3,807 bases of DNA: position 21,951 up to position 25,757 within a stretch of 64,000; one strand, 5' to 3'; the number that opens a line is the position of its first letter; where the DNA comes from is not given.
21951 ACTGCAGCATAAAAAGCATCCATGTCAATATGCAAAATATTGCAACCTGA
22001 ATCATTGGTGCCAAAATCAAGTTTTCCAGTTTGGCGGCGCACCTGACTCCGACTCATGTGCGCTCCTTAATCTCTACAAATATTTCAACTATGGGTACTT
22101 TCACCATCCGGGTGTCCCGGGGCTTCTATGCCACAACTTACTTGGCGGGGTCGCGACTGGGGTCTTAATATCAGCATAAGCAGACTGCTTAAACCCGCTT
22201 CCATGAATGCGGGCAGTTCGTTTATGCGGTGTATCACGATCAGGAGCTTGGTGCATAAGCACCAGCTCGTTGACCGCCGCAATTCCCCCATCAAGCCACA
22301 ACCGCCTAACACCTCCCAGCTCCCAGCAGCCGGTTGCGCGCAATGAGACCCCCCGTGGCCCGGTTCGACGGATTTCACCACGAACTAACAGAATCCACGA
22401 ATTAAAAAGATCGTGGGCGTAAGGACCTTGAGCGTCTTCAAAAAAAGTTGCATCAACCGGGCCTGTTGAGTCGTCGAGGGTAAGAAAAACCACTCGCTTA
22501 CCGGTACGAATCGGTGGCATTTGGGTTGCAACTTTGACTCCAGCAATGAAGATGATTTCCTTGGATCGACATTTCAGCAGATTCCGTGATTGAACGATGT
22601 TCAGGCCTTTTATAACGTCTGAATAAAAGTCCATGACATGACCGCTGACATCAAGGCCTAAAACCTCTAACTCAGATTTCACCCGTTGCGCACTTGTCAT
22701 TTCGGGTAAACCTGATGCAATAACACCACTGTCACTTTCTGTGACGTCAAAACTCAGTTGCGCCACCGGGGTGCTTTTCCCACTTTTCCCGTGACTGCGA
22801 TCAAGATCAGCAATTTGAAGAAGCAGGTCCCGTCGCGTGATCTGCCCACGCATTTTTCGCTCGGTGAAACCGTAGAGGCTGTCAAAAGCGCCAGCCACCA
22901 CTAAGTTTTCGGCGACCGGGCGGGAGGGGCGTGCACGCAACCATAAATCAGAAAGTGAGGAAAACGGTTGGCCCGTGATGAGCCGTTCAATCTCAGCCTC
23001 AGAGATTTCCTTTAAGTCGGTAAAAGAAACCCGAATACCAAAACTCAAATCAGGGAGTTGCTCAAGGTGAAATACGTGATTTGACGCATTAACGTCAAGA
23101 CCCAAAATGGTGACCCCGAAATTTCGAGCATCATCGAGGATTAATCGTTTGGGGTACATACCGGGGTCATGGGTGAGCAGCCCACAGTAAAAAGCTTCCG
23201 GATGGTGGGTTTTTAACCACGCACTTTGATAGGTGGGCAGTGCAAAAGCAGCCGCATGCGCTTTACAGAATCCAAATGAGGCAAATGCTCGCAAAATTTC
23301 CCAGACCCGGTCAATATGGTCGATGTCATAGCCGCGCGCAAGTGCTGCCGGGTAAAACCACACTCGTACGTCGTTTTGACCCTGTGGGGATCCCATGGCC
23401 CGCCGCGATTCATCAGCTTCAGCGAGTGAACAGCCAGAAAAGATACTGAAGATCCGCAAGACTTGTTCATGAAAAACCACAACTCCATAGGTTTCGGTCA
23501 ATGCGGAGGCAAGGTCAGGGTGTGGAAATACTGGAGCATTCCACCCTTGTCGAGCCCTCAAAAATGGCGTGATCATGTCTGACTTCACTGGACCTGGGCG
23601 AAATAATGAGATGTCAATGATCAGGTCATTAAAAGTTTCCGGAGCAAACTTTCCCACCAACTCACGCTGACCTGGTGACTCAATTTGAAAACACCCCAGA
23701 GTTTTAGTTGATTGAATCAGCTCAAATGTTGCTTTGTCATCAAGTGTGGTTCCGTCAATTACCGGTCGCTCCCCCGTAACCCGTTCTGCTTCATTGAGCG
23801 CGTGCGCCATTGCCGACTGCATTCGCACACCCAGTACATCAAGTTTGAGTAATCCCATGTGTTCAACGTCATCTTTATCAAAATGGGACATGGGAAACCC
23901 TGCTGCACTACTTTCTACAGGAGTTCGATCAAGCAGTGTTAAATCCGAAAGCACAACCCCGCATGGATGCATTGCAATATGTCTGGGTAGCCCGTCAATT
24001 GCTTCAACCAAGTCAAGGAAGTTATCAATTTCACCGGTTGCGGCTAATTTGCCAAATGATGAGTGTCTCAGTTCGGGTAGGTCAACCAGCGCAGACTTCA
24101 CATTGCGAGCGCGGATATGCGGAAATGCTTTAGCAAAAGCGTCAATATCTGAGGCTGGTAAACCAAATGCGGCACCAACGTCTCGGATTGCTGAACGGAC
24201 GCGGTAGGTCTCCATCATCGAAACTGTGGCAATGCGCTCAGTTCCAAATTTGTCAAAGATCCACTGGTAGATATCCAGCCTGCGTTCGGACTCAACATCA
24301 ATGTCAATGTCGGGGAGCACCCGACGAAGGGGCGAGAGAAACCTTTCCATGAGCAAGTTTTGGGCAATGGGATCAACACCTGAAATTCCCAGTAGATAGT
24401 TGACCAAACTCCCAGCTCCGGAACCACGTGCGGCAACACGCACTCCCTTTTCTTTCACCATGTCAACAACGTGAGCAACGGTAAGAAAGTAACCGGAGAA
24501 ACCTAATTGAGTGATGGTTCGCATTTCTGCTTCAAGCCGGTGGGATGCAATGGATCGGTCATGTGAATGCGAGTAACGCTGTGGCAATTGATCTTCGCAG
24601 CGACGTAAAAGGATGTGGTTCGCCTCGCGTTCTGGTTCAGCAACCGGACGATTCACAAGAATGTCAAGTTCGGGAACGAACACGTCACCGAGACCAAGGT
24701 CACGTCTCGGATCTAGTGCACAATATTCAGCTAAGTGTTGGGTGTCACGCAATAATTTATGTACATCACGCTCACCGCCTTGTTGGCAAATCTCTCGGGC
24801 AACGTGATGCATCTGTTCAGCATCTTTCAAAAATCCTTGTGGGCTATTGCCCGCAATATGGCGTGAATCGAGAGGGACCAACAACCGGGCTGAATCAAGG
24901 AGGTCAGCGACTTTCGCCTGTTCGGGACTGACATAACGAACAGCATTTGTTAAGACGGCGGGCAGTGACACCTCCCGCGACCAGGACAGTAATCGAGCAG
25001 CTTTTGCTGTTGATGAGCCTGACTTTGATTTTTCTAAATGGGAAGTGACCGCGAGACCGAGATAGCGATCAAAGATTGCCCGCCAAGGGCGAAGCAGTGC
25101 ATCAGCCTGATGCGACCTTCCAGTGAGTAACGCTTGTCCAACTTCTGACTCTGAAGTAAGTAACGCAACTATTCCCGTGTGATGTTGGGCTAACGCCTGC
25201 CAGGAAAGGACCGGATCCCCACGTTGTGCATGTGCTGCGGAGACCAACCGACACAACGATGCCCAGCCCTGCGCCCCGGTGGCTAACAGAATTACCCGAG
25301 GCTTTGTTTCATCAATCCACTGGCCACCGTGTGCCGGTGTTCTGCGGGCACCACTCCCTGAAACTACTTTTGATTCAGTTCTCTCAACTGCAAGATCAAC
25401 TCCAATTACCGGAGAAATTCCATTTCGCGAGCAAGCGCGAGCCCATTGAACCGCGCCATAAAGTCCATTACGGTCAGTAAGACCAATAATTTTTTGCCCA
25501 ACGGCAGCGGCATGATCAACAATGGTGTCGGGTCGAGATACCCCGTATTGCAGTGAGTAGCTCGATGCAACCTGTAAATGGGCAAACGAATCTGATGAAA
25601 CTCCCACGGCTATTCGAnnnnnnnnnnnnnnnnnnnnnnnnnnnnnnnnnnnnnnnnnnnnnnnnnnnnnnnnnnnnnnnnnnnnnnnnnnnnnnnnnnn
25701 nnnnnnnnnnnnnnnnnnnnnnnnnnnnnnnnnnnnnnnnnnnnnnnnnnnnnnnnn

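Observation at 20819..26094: Non-canonical damage-inducible polymerase cassette: HEPN-like protein + DnaE-family polymerase + active Pol IV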

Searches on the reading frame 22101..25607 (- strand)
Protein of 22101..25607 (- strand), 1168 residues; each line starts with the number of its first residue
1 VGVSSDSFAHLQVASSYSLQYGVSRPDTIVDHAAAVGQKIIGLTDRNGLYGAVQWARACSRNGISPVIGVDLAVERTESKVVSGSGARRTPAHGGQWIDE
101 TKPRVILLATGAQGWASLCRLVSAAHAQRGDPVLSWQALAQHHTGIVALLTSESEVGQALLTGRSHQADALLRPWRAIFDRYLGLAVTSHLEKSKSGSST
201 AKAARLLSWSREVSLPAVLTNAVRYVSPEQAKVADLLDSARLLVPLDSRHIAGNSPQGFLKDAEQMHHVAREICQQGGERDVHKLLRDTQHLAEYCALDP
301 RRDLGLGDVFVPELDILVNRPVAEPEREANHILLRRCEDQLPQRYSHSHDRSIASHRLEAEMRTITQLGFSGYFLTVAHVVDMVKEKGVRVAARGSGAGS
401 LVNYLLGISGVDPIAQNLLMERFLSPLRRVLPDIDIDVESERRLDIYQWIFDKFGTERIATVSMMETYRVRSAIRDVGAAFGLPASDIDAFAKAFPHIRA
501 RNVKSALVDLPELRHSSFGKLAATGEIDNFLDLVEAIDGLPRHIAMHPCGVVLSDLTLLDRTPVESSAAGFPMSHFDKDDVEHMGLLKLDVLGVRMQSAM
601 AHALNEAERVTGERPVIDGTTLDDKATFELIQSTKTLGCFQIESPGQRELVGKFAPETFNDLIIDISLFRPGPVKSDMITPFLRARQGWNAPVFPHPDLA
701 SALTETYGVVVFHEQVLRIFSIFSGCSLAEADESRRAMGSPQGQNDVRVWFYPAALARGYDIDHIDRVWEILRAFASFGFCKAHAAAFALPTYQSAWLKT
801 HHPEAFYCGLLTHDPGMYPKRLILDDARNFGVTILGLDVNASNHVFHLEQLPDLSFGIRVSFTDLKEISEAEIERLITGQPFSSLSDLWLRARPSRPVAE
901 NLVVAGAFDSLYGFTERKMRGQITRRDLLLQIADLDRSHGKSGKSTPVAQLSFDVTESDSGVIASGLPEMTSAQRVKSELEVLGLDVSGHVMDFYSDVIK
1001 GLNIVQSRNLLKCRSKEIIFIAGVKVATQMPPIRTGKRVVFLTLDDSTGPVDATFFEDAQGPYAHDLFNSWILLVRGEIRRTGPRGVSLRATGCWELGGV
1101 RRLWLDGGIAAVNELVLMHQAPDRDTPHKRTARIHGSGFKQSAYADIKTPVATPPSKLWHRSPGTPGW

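Call 5: search_protein_families(library=ncbifam, proteins=[window:22101-25607:-], max_evalue=0.01)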
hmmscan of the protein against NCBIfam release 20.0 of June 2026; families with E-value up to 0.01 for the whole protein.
window:22101-25607:- (1168 aa): 14 families
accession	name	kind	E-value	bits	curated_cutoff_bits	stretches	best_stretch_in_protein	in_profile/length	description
NF004226.0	PRK05673.1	equivalog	3.1e-197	657.9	1002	1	5-1097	3-1062/1146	DNA polymerase III subunit alpha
NF004225.0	PRK05672.1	subfamily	9.2e-191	636.5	939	1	7-1082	5-1018/1047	error-prone DNA polymerase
TIGR00594.1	polc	superfamily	6.7e-177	590.5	434.35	1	8-1056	1-1022/1022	DNA polymerase III subunit alpha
NF005298.0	PRK06826.1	equivalog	9e-164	546.9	1260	1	6-1080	3-1055/1151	DNA polymerase III subunit alpha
NF005377.0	PRK06920.1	equivalog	7.2e-137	457.9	1806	1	7-1080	2-1007/1108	DNA polymerase III subunit alpha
NF005617.0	PRK07374.1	equivalog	9.5e-121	404.6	1653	1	7-1082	2-1066/1170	DNA polymerase III subunit alpha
NF005516.0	PRK07135.1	equivalog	1.3e-107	361.2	1084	2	326-877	225-771/974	DNA polymerase III DnaE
NF005582.0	PRK07279.1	equivalog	1.2e-106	357.9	1279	2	314-1081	223-949/1033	DNA polymerase III subunit alpha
NF004550.0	PRK05898.1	equivalog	1.5e-98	331.3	1182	2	329-878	227-770/971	DNA polymerase III subunit alpha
NF007079.0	PRK09532.1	equivalog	1.4e-80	271.6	1525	1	7-741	2-735/876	DNA polymerase III subunit alpha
NF001688.0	PRK00448.1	equivalog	1.2e-24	86.1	873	2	104-415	616-914/1445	PolC-type DNA polymerase III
TIGR01405.1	polC_Gram_pos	equivalog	1.5e-22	79.2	1043.45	2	104-415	382-679/1211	DNA polymerase III subunit alpha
NF005616.0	PRK07373.1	equivalog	1.5e-16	60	646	1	775-1080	33-344/449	DNA polymerase III subunit alpha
NF041577.1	nside_bi_sphtase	equivalog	0.00086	18.5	400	1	21-80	14-73/276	3',5'-nucleoside bisphosphate phosphatase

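Call 6: search_protein_families(library=pfam, proteins=[window:22101-25607:-], max_evalue=0.01)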
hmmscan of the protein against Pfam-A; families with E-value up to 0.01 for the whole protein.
window:22101-25607:- (1168 aa): 5 families
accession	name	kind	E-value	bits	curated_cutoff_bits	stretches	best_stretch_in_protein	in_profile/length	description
PF07733.18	DNA_pol3_alpha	-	5.1e-72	243.1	23.9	1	333-593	3-260/260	Bacterial DNA polymerase III alpha NTPase domain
PF17657.6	DNA_pol3_finger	-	1.7e-40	138.5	22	1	598-741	3-146/166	Bacterial DNA polymerase III alpha subunit finger domain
PF02811.25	PHP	-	1.5e-22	81.1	26.4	1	10-185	1-159/164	PHP domain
PF14579.12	HHH_6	-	2.8e-13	50.3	25.6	1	831-911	1-83/90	Helix-hairpin-helix motif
PF01336.31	tRNA_anti-codon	-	2.5e-09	37.4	27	1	1025-1094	7-72/75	OB-fold nucleic acid binding domain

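Call 32: search_solved_structures(query=window:22101-25607:-, max_evalue=1e-10, show_alignments=0)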
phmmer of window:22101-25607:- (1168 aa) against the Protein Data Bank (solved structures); distinct sequences matched with E-value up to 1e-10: 9.
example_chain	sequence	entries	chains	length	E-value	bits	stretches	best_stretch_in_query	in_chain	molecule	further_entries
5fku_A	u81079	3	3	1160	2.5e-122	413.1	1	4-1092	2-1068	DNA POLYMERASE III SUBUNIT ALPHA | DNA POLYMERASE III ALPHA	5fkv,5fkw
2hnh_A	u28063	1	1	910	3.7e-112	379.4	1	4-911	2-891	DNA polymerase III alpha subunit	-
2hqa_A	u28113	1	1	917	3.7e-112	379.4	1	4-911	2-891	DNA polymerase III alpha subunit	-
5m1s_A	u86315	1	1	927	3.8e-112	379.3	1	4-911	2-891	DNA polymerase III subunit alpha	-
4jom_A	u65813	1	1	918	8.6e-112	378.2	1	4-911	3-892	DNA polymerase III subunit alpha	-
2hpi_A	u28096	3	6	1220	5.4e-110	372.2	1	355-1084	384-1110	DNA polymerase III alpha subunit | DNA polymerase III subunit alpha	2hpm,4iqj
3e0d_A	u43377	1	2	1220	1.7e-109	370.5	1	355-1084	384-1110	DNA polymerase III subunit alpha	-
7pu7_A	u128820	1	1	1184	2.6e-94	320.3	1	5-1080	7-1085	DNA polymerase III subunit alpha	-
5lew_A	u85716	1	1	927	4.3e-91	309.6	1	6-911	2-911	DNA polymerase III subunit alpha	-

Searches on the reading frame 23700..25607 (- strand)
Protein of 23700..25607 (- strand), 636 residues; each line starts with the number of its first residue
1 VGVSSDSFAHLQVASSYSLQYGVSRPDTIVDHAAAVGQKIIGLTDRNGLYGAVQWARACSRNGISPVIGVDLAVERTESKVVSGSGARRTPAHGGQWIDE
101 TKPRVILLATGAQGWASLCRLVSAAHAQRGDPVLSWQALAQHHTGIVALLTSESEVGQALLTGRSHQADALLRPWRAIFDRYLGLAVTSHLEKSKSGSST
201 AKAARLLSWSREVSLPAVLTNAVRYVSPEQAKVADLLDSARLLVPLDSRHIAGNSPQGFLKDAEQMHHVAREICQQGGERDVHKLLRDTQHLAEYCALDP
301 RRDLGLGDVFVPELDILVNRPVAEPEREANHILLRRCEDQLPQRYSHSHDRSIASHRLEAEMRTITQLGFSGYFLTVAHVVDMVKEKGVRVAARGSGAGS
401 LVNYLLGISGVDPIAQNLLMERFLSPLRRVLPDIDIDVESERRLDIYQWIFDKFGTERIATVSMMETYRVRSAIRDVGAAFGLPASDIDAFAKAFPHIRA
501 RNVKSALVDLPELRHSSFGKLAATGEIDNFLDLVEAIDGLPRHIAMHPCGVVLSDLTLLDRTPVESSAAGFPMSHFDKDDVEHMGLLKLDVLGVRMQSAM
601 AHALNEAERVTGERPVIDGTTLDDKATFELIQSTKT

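Call 75: search_solved_structures(query=window:23700-25607:-, max_evalue=1e-30, show_alignments=1)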
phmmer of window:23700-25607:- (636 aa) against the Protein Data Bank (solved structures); distinct sequences matched with E-value up to 1e-30: 9.
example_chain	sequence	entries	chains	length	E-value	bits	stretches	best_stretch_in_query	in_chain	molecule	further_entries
2hnh_A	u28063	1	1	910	5.7e-61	210.3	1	4-636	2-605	DNA polymerase III alpha subunit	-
2hqa_A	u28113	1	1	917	5.9e-61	210.3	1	4-636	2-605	DNA polymerase III alpha subunit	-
5m1s_A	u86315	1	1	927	6.1e-61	210.2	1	4-636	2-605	DNA polymerase III subunit alpha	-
4jom_A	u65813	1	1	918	1.3e-60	209.1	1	4-636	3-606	DNA polymerase III subunit alpha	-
5fku_A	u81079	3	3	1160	1.4e-60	209.1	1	4-636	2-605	DNA POLYMERASE III SUBUNIT ALPHA | DNA POLYMERASE III ALPHA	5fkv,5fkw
2hpi_A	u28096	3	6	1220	5.7e-55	190.5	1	355-633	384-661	DNA polymerase III alpha subunit | DNA polymerase III subunit alpha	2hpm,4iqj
3e0d_A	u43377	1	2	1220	1.9e-54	188.8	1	355-633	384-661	DNA polymerase III subunit alpha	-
5lew_A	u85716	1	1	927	8.6e-51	176.7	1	6-631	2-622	DNA polymerase III subunit alpha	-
7pu7_A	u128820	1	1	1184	8.8e-51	176.7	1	5-631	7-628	DNA polymerase III subunit alpha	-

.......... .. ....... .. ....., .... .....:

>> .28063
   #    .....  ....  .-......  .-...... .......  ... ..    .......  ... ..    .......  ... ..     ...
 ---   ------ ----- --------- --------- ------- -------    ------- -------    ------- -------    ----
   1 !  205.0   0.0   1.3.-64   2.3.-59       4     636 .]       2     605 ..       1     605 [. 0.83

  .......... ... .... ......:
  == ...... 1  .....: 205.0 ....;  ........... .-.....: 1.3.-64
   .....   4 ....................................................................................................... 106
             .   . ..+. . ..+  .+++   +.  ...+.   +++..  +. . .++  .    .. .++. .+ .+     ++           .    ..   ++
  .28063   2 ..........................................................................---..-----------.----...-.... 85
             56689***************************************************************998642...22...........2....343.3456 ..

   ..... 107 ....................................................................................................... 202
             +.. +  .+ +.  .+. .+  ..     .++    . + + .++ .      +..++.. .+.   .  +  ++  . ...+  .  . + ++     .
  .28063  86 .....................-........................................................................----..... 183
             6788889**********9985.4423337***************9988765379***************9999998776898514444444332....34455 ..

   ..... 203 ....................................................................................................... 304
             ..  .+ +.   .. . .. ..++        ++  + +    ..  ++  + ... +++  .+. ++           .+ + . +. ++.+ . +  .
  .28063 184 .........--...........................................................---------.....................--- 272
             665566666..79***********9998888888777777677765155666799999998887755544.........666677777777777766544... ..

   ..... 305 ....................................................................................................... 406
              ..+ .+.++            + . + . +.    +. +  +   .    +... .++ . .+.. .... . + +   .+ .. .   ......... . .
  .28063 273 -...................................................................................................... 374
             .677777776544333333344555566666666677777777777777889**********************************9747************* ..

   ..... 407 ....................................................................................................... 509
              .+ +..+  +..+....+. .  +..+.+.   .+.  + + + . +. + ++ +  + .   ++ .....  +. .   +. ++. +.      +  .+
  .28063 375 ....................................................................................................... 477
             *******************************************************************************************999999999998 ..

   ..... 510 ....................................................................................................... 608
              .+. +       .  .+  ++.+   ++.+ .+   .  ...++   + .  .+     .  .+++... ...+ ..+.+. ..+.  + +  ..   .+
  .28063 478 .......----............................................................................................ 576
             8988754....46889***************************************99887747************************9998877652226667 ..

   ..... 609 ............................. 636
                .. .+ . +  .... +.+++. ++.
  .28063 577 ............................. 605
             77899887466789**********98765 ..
